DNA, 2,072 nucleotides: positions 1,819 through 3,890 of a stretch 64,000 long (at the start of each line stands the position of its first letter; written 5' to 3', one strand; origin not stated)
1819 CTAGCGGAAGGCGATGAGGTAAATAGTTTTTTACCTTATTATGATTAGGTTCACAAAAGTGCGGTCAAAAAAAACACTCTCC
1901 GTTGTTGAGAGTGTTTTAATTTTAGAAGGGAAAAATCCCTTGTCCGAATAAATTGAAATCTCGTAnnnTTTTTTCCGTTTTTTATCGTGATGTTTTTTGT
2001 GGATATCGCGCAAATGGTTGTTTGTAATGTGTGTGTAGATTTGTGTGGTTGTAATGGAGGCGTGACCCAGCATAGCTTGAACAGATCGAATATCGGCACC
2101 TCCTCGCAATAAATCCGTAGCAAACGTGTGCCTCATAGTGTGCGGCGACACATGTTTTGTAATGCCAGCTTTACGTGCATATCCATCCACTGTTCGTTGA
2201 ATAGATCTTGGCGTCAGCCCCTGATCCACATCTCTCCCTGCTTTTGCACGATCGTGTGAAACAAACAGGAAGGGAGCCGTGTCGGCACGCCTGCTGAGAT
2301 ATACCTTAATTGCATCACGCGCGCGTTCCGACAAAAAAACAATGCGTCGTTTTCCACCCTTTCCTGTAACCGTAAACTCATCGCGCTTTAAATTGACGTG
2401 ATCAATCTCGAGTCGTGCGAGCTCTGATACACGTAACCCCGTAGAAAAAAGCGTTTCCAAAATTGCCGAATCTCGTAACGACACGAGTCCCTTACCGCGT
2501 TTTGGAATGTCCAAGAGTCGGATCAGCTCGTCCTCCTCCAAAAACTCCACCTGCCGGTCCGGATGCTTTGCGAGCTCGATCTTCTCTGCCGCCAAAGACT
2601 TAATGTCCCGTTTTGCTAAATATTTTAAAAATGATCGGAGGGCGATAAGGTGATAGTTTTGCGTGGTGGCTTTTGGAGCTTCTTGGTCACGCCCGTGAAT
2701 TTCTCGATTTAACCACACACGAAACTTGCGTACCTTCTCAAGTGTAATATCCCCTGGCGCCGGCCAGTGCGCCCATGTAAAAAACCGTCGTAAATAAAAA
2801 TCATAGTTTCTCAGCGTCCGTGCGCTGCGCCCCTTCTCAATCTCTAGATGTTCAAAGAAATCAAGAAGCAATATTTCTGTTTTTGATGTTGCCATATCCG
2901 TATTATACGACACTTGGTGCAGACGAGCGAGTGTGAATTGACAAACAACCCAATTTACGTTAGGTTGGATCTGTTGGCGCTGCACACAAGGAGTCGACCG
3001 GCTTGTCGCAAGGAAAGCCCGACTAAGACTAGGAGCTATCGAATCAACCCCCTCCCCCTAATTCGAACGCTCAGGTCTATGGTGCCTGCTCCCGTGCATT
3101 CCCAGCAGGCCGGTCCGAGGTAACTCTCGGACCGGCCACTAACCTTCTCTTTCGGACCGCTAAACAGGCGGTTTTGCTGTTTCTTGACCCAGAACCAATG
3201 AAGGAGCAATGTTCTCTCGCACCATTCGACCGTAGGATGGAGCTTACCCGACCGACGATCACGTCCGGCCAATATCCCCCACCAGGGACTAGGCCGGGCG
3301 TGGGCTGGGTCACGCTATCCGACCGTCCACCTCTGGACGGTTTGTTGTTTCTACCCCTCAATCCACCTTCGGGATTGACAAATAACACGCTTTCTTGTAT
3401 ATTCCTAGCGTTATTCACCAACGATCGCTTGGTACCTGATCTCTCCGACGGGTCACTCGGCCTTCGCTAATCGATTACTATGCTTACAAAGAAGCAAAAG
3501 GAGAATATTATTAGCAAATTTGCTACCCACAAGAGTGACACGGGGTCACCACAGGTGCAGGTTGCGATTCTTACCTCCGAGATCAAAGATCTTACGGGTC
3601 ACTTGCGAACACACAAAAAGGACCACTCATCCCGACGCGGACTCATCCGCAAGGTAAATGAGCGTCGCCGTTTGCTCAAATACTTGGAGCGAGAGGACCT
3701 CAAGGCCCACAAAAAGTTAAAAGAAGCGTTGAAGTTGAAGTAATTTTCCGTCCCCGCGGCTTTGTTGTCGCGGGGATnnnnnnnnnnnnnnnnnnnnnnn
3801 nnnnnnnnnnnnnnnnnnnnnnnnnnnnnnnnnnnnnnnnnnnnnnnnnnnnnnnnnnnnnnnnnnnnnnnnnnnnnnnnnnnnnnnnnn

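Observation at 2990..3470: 480-bp ORF-free structured region between the Xer-like recombinase and rpsO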

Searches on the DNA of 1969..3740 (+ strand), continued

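Call 57: search_with_rna_model(model_id=R1, sources=[window, L005, L006, L007, L008, L009, L010, L011, L012, L013, L014, L015, L016, L017, L018, L019, L020, L021, L022, L023, L024, L025, L057, L066, L067, L068, L070, L072, L073, L090, L092, L093], max_evalue=10, make_alignment=true, show_alignments=6)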
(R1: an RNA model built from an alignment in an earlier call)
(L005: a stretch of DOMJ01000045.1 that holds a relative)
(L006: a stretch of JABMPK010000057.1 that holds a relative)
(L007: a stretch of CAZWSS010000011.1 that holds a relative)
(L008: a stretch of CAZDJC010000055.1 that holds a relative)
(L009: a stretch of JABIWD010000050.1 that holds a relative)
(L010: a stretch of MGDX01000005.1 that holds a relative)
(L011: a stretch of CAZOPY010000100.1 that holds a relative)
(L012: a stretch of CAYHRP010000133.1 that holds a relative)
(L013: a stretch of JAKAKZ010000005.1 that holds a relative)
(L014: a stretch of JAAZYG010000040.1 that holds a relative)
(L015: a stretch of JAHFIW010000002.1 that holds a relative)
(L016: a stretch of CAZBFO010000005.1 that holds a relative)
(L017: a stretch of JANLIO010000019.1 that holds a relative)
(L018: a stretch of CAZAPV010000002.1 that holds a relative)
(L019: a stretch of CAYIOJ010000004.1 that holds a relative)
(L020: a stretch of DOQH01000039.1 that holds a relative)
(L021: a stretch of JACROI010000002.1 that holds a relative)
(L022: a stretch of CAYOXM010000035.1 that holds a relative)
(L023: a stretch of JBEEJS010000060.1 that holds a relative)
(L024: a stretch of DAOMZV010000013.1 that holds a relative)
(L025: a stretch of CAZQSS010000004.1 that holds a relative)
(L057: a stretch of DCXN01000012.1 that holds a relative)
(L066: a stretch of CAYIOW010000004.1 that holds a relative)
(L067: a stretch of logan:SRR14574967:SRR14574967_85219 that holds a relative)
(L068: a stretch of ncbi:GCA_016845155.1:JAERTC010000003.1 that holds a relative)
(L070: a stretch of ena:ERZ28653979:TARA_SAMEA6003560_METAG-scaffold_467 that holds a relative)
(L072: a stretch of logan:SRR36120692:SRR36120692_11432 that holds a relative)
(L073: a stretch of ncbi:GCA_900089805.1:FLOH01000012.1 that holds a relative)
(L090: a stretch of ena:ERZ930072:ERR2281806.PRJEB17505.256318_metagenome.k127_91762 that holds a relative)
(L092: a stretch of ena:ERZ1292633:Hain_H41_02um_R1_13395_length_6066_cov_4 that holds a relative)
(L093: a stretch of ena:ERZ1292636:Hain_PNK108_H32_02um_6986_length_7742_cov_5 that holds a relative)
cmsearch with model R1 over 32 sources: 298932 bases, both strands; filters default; matches with E-value up to 10: 6.
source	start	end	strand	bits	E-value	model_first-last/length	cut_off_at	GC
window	3235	3320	+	108.8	5.5e-24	1-86/86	no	0.66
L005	2239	2321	+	97.4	3.9e-21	1-86/86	no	0.66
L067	2048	2128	-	32.5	6.2e-05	1-86/86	no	0.63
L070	2203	2281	-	23.4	0.012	1-86/86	no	0.72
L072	487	563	-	22.3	0.022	1-86/86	no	0.71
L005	2261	2311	-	17.6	0.34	17-71/86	no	0.73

Alignment A8: 6 matches aligned to the model, 94 columns, each read 5' to 3' on its own strand. Consensus structure (alignment columns), stored with it:
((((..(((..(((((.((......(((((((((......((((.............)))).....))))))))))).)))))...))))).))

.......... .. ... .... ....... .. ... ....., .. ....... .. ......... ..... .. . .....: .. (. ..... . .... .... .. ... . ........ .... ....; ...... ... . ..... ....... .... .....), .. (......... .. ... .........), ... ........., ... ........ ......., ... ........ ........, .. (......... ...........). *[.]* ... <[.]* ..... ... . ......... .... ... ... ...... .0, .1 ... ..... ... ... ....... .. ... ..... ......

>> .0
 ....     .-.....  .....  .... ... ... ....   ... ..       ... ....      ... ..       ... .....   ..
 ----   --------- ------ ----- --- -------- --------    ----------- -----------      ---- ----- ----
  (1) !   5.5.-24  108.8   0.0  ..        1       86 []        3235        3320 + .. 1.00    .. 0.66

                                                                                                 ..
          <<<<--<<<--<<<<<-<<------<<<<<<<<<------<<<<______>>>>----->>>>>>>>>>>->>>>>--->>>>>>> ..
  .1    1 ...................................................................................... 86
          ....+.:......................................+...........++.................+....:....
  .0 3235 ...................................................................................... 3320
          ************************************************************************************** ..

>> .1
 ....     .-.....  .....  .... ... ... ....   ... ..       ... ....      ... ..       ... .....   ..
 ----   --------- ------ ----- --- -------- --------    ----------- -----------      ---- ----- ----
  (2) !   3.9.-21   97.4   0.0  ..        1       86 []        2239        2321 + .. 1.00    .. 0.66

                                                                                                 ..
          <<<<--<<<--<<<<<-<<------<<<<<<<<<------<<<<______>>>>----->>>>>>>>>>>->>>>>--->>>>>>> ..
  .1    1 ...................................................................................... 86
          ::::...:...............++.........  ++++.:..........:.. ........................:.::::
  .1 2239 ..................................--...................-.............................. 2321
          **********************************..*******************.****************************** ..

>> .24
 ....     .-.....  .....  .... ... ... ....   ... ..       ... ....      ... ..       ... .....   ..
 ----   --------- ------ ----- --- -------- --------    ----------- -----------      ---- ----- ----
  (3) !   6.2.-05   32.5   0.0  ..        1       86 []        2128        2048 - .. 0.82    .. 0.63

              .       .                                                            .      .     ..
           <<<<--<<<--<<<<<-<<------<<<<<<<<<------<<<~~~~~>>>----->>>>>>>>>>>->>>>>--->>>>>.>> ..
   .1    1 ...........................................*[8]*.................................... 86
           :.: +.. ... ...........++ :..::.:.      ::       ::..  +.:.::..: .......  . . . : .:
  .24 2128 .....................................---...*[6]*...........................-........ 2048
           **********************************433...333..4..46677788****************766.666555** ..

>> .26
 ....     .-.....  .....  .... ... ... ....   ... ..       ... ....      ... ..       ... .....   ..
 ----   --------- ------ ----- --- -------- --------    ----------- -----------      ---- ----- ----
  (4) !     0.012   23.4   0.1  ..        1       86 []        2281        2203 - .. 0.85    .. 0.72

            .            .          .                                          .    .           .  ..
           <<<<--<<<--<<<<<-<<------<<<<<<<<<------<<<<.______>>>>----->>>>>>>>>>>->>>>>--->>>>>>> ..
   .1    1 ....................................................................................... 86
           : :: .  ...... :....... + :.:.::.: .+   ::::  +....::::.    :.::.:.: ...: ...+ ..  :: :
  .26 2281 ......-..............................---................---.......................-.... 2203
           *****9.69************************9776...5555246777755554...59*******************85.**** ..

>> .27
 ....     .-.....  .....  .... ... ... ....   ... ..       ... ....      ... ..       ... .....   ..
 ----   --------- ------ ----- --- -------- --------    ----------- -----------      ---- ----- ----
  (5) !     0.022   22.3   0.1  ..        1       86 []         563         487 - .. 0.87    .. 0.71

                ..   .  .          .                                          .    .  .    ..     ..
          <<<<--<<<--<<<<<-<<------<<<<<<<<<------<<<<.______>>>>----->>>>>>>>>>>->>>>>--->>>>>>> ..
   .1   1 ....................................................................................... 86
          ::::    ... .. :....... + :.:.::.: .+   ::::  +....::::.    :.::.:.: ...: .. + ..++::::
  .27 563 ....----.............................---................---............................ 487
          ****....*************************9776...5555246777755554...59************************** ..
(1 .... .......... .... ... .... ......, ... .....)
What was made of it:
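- The reverse-strand covariance-model score is only 17.6 bits (call 57). In L067 and L070 the peptide similarity stops at the 15-mer, while the RNA helices persist with entirely different sequences (call 57).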

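Call 58: search_with_rna_model(model_id=R1, sources=[window, L005, L067, L070, L072], max_evalue=0.001, make_alignment=true)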
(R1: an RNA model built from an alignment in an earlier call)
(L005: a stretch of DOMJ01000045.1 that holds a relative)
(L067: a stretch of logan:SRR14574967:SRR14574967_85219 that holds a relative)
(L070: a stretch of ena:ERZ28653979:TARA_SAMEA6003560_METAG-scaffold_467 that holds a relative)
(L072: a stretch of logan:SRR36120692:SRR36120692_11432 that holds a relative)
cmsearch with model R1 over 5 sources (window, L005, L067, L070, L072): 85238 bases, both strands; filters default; matches with E-value up to 0.001: 3.
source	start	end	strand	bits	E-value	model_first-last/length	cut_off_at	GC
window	3235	3320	+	108.8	1.6e-24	1-86/86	no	0.66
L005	2239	2321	+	97.4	1.1e-21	1-86/86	no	0.66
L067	2048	2128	-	32.5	1.8e-05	1-86/86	no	0.63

Alignment A9: 3 matches aligned to the model, 93 columns, each read 5' to 3' on its own strand. Consensus structure (alignment columns), stored with it:
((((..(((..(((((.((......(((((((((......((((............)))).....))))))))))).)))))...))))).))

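Call 59: search_with_rna_model(model_id=R1, sources=[window, L005, L067, L070, L072], max_evalue=0.02, make_alignment=true)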
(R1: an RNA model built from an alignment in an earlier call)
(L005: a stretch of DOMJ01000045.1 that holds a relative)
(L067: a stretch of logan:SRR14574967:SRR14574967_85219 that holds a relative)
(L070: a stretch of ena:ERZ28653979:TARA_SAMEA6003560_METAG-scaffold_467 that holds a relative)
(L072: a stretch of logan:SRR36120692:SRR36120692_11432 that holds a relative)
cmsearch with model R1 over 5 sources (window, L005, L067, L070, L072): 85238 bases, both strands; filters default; matches with E-value up to 0.02: 5.
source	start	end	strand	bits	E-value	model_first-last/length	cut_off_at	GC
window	3235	3320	+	108.8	1.6e-24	1-86/86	no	0.66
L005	2239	2321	+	97.4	1.1e-21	1-86/86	no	0.66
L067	2048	2128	-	32.5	1.8e-05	1-86/86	no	0.63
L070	2203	2281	-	23.4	0.0034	1-86/86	no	0.72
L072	487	563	-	22.3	0.0062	1-86/86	no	0.71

Alignment A10: 5 matches aligned to the model, 94 columns, each read 5' to 3' on its own strand. Consensus structure (alignment columns), stored with it:
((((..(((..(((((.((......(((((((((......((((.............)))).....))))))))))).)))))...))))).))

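Call 74: search_with_rna_model(model_id=R1, sources=[L098, L099, L100, L101, L102, L103, L104, L105, L106, L107, L108, L109, L110, L111, L112, L113, L114, L115, L116, L117, L118, L119, L120, L074, L075, L076, L077, L078, L079, L080, L081, L082, L083, L084, L085, L086, L087, L088, L089], max_evalue=1)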
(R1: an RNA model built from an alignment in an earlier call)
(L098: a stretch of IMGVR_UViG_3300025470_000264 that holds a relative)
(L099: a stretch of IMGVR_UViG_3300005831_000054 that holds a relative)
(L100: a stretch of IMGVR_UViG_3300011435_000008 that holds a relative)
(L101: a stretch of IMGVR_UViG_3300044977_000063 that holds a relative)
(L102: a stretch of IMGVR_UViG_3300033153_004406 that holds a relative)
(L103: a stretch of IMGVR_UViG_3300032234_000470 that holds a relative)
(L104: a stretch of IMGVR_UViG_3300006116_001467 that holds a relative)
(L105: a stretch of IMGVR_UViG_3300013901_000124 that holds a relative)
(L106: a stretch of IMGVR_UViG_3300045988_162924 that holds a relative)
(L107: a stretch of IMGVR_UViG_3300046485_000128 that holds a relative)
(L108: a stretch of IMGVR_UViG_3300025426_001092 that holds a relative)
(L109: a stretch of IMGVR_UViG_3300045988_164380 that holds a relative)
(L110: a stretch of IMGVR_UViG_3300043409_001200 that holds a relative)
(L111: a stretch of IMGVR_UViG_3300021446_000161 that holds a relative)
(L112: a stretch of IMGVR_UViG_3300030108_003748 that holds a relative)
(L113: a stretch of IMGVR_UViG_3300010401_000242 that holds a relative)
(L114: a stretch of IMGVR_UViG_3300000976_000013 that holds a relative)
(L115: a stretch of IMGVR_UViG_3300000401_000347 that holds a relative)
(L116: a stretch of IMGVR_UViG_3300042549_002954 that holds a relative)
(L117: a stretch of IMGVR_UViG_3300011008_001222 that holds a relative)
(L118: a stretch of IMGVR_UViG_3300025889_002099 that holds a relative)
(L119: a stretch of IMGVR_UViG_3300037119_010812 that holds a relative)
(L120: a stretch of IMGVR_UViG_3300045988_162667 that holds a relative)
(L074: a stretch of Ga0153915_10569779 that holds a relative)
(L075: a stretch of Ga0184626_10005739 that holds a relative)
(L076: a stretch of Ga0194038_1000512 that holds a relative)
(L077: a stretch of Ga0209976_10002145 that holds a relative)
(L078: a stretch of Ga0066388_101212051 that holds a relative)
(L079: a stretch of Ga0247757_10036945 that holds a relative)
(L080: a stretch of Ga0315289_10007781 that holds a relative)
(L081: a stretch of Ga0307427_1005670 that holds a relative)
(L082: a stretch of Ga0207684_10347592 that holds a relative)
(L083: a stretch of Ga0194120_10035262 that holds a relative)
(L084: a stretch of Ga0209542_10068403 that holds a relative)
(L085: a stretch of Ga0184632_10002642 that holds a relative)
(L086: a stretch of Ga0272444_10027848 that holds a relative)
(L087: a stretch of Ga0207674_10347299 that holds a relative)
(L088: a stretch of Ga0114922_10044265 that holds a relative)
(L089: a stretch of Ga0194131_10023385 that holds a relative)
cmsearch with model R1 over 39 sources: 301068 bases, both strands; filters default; matches with E-value up to 1: 3.
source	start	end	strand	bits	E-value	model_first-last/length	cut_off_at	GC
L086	908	977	-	20.6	0.06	1-86/86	no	0.61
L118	9046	9121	-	18.3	0.23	1-86/86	no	0.47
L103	7625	7692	-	16.5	0.63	1-86/86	no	0.71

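Call 81: search_with_rna_model(model_id=R1, sources=[L229, L230, L095, L096, L097, L091, L094, L069, L071], max_evalue=1, show_alignments=3)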
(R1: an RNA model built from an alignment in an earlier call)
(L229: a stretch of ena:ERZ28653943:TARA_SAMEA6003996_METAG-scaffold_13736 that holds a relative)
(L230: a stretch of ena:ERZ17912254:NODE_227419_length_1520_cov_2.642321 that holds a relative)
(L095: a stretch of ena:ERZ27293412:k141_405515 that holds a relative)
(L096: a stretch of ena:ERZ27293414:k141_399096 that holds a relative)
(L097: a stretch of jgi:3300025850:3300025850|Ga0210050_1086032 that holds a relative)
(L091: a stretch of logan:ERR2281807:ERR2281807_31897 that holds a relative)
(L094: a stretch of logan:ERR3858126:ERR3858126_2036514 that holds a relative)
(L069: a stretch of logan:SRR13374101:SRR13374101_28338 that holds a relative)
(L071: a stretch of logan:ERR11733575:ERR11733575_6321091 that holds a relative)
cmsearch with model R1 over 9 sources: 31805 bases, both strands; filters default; matches with E-value up to 1: 3.
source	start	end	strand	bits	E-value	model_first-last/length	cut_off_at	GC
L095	2076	2161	-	108.8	5.9e-25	1-86/86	no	0.66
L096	2076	2161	-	108.8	5.9e-25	1-86/86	no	0.66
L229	1920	1998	-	23.4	0.0013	1-86/86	no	0.72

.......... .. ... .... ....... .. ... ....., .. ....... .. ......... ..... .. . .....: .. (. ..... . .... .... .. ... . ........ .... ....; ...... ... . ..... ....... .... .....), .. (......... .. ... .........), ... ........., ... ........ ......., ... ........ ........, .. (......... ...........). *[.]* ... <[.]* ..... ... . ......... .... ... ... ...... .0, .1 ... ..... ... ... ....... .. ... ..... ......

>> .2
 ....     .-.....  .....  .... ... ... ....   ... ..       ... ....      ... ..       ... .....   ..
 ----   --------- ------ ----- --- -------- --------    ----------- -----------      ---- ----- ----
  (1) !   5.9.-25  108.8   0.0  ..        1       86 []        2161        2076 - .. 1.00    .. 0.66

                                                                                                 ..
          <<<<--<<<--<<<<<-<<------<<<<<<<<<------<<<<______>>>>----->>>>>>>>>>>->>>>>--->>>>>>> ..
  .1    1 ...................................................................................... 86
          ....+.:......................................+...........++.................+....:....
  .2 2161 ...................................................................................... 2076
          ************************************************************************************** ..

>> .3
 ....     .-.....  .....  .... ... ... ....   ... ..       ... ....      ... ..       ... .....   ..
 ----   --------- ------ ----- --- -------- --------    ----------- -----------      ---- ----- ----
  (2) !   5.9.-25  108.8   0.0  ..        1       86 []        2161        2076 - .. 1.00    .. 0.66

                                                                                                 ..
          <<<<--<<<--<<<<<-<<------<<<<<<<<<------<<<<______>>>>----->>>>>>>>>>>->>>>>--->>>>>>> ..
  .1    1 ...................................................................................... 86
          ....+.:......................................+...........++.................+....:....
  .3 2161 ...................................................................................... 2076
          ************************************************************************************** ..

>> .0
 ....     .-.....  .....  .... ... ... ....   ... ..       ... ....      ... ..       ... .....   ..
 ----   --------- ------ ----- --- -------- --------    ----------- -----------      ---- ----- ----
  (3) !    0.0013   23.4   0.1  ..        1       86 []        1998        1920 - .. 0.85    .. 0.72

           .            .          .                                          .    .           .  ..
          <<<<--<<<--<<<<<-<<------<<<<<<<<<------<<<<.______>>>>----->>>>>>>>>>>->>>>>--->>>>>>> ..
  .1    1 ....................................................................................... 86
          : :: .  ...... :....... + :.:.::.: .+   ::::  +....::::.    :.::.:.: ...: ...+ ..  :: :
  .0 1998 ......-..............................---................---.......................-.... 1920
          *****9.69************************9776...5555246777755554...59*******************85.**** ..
